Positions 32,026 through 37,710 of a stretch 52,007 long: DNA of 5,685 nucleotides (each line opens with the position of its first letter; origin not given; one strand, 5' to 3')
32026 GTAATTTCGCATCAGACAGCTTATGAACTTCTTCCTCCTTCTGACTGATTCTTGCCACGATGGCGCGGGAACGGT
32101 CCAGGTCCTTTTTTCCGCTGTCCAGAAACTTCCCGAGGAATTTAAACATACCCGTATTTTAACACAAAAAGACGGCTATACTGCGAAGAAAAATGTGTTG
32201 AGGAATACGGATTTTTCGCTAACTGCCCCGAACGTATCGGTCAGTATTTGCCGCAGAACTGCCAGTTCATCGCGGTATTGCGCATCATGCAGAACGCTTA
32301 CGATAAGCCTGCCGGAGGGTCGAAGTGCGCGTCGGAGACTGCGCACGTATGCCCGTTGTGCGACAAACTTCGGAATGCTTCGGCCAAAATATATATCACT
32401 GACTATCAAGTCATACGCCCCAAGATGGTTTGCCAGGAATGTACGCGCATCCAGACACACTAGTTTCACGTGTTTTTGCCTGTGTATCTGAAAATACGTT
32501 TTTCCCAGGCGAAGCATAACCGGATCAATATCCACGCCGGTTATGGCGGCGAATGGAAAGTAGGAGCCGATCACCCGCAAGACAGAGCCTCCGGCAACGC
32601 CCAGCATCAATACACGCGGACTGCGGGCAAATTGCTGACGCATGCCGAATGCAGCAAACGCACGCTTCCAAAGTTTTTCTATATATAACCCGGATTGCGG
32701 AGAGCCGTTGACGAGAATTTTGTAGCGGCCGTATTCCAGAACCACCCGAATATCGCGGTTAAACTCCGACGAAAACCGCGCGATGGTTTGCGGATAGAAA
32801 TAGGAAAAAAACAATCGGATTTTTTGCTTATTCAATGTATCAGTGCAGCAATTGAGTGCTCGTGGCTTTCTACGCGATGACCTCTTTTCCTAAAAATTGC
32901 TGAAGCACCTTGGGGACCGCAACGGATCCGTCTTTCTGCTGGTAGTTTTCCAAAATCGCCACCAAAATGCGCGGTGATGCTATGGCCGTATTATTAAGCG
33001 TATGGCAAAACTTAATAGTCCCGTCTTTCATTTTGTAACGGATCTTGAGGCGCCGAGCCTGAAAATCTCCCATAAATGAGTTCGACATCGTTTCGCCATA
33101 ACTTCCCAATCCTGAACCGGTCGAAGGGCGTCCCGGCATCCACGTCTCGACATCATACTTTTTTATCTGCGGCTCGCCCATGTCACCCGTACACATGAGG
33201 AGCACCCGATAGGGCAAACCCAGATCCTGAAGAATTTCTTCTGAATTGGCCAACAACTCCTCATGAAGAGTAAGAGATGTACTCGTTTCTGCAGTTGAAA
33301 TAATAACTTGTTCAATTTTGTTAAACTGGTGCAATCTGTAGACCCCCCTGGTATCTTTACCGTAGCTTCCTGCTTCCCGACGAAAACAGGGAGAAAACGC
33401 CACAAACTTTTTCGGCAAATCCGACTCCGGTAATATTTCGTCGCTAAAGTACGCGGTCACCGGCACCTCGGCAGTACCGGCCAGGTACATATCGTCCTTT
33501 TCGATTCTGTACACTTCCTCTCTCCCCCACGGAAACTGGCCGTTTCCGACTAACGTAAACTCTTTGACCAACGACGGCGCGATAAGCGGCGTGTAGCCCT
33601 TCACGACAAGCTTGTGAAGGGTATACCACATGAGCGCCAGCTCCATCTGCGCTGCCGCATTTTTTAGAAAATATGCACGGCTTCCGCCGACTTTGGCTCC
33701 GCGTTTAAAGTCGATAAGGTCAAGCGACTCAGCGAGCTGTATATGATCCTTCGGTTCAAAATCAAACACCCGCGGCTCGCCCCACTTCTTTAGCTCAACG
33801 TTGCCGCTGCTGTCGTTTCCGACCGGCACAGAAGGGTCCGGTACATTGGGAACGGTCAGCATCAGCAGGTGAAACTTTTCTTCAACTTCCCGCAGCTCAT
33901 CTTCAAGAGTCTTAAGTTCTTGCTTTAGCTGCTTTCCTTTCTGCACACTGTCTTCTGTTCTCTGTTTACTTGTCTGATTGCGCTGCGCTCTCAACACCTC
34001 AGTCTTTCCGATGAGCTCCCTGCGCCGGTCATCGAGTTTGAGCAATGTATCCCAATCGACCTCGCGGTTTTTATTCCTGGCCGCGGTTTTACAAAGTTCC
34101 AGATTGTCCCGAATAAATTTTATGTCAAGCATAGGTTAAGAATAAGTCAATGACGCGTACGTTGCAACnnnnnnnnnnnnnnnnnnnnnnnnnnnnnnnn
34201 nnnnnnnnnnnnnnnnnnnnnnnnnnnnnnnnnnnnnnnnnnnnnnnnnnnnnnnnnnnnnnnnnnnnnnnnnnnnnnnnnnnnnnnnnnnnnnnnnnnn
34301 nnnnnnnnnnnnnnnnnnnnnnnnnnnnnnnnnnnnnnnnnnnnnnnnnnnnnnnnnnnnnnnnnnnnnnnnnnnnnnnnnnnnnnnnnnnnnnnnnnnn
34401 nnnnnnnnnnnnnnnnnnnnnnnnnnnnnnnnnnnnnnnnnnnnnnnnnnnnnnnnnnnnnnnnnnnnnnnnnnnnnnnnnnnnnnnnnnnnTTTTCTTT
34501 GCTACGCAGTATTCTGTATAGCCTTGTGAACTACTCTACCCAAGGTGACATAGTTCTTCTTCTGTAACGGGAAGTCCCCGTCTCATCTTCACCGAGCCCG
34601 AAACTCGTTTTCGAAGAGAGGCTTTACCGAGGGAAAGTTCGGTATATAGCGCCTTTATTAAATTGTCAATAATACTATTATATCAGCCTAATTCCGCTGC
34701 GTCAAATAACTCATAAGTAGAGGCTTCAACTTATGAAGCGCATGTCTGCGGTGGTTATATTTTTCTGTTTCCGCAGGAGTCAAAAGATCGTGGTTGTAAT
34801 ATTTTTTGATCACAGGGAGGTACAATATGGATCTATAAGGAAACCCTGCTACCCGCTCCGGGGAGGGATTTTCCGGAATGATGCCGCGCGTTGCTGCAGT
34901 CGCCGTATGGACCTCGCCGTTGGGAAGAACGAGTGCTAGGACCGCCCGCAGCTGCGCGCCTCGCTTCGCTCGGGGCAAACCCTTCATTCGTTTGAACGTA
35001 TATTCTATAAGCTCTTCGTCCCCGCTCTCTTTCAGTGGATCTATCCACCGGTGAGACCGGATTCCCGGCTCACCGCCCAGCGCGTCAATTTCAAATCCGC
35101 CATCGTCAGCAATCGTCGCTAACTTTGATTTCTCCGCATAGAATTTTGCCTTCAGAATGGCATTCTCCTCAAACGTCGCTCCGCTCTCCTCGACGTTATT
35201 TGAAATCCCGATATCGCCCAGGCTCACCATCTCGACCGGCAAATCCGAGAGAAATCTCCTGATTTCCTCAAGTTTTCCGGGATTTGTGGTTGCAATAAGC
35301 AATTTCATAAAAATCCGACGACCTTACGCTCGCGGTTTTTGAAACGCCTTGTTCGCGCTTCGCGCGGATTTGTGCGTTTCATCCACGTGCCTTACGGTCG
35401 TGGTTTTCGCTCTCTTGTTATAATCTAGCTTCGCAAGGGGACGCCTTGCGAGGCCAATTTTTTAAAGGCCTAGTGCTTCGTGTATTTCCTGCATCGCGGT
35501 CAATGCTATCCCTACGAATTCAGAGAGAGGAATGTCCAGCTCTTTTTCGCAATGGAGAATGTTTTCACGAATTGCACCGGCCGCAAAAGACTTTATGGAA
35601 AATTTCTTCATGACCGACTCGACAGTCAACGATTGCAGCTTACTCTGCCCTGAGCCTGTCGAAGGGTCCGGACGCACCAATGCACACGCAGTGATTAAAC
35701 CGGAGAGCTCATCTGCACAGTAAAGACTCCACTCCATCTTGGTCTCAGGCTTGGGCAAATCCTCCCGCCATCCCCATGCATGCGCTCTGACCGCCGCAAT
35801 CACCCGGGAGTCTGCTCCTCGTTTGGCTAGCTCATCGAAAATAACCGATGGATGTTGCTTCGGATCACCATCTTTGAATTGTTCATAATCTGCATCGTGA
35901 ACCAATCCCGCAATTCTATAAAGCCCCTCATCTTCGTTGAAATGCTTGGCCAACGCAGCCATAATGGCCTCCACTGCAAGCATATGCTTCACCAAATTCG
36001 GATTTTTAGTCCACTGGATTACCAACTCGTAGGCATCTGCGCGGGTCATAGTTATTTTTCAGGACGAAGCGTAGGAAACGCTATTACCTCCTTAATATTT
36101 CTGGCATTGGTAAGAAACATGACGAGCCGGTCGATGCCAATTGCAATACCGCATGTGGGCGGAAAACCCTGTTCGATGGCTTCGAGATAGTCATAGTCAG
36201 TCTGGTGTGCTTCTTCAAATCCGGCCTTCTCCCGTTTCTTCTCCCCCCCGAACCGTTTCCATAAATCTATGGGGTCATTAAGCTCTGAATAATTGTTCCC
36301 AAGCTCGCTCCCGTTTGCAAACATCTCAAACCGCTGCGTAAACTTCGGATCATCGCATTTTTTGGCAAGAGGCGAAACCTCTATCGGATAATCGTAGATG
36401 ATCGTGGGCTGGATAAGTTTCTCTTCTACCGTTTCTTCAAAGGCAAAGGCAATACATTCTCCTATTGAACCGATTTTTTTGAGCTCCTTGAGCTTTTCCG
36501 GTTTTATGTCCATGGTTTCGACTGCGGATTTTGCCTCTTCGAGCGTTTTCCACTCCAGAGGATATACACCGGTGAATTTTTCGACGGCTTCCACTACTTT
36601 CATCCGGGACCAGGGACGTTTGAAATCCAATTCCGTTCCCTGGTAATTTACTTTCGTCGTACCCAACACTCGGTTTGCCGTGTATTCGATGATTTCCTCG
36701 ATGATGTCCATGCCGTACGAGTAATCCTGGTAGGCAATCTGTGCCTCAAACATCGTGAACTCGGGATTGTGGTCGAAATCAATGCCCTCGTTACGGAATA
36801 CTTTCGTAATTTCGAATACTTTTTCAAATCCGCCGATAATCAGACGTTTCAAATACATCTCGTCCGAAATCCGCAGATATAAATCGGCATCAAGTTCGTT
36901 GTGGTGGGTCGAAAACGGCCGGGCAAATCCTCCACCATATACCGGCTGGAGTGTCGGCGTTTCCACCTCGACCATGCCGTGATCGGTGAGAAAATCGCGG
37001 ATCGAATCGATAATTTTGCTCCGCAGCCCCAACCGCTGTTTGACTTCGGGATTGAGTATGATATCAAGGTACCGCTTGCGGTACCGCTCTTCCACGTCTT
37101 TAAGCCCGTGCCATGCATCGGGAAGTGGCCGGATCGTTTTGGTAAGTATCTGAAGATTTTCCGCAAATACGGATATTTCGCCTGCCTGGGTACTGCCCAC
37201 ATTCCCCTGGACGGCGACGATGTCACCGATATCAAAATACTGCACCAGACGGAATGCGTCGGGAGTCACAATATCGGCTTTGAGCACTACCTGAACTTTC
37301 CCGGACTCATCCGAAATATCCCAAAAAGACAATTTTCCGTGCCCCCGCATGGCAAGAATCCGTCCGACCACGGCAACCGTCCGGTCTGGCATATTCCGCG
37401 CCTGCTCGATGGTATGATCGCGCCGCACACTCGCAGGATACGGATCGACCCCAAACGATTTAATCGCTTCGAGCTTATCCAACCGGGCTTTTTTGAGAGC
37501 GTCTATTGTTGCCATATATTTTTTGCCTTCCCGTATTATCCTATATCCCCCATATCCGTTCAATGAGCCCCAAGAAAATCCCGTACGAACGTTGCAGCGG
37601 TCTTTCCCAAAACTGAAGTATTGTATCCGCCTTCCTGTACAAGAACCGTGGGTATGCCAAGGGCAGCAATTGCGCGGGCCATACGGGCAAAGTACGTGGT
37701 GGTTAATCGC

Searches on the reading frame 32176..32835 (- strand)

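Call 48: search_protein_families(library=pfam, proteins=[window:32176-32835:-], max_evalue=0.001)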
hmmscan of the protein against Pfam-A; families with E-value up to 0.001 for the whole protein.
window:32176-32835:- (219 aa): 7 families
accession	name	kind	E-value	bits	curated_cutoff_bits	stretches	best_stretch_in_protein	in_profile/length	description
PF01564.23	Spermine_synth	-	1.2e-08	35.2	22.9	1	72-179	19-130/186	Spermine/spermidine synthase domain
PF08242.18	Methyltransf_12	-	3.1e-08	34.7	30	1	78-177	3-98/98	Methyltransferase domain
PF13649.12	Methyltransf_25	-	1.1e-07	32.9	27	1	75-175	1-97/97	Methyltransferase domain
PF08241.18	Methyltransf_11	-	1.1e-06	29.7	21.2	1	76-179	1-95/95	Methyltransferase domain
PF13489.12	Methyltransf_23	-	3.5e-05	24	27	1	56-188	9-125/164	Methyltransferase domain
PF13847.12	Methyltransf_31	-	9.6e-05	22.5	27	1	93-183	26-113/145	Methyltransferase domain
PF01209.24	Ubie_methyltran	-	0.00044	20.1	20.1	1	52-179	31-151/233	ubiE/COQ5 methyltransferase family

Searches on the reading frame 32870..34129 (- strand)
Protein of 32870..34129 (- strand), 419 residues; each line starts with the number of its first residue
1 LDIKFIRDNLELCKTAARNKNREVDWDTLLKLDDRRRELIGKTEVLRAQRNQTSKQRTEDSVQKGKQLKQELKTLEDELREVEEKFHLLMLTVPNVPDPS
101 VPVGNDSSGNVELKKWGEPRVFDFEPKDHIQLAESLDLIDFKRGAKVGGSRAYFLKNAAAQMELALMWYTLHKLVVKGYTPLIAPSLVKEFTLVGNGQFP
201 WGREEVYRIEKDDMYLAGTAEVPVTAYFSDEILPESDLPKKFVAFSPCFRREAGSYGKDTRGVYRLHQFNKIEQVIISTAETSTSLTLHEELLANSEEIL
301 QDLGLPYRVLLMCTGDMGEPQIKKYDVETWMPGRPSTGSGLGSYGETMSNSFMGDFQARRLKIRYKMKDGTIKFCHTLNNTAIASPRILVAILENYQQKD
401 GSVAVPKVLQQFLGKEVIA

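Call 52: search_protein_families(library=pfam, proteins=[window:32870-34129:-], max_evalue=0.00001)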
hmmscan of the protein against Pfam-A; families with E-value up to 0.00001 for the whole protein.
window:32870-34129:- (419 aa): 2 families
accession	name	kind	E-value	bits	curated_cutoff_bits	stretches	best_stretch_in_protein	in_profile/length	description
PF00587.30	tRNA-synt_2b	-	6e-33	114.8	29.3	1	210-396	7-179/179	tRNA synthetase class II core domain (G, H, P, S and T)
PF02403.27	Seryl_tRNA_N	-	8.8e-20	71.4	28.2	1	1-97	2-108/108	Seryl-tRNA synthetase N-terminal domain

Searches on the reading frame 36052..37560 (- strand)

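Call 52: search_protein_families(library=pfam, proteins=[window:36052-37560:-], max_evalue=0.00001)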
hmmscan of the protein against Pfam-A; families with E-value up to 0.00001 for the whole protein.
window:36052-37560:- (502 aa): 2 families
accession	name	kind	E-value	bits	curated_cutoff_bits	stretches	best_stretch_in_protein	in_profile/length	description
PF00152.25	tRNA-synt_2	-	1.7e-86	290.5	25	1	156-498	2-307/308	tRNA synthetases class II (D, K and N)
PF01336.31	tRNA_anti-codon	-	1.3e-15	57.6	27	1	62-139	1-75/75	OB-fold nucleic acid binding domain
